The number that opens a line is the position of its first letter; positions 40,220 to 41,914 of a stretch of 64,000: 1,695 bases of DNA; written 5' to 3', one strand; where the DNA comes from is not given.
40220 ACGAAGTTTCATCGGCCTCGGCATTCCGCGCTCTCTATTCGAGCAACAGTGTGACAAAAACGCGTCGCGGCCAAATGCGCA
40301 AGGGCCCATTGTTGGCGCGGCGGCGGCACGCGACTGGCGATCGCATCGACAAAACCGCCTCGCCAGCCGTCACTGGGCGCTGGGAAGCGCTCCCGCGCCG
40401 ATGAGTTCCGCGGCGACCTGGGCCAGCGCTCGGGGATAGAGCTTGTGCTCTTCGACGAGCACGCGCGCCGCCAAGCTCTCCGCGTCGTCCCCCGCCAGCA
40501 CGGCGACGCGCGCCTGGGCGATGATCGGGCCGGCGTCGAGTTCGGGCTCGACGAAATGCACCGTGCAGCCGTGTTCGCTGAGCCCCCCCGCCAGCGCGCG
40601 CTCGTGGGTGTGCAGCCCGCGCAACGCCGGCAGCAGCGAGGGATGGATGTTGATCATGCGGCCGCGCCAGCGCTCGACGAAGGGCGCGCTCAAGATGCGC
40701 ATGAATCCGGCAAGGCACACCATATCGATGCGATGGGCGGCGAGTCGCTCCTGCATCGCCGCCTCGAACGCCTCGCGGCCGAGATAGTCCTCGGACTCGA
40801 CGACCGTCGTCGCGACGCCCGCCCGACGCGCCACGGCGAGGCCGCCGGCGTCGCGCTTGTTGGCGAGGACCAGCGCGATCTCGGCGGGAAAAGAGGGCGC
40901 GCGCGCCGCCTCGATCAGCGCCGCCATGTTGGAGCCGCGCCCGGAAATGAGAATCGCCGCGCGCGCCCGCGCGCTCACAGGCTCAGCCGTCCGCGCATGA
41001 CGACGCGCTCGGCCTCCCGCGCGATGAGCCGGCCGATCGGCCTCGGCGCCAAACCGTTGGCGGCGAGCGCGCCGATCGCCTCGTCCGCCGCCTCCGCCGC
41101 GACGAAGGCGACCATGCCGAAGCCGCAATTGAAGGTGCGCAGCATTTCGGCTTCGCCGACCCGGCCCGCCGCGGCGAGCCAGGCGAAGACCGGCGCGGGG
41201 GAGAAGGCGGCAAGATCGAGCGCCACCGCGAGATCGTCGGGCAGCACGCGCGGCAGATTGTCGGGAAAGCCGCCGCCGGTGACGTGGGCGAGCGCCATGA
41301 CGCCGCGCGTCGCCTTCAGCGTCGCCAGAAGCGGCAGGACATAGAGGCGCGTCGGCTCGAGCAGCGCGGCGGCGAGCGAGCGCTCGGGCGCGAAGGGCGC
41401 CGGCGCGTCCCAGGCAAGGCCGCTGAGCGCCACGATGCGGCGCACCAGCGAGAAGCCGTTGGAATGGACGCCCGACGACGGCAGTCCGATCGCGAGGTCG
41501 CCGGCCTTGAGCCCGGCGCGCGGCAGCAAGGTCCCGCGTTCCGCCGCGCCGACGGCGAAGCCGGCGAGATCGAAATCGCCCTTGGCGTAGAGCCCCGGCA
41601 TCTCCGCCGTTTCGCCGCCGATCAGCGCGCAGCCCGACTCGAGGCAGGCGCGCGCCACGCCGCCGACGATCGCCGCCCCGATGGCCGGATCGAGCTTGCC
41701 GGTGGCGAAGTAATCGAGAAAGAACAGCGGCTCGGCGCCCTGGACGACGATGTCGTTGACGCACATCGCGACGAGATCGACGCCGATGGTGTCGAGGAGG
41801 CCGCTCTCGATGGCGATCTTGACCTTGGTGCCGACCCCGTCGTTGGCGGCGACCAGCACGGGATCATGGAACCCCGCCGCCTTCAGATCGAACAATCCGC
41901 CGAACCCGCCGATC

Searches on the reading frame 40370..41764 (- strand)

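Call 82: search_protein_families(library=pfam, proteins=[window:40370-41764:-], max_evalue=0.0001)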
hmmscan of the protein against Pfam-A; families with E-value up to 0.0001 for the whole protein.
window:40370-41764:- (464 aa): 1 family
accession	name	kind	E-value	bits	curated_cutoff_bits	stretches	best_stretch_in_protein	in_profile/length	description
PF00551.24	Formyl_trans_N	-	1.8e-55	188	26.1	1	268-447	2-181/181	Formyl transferase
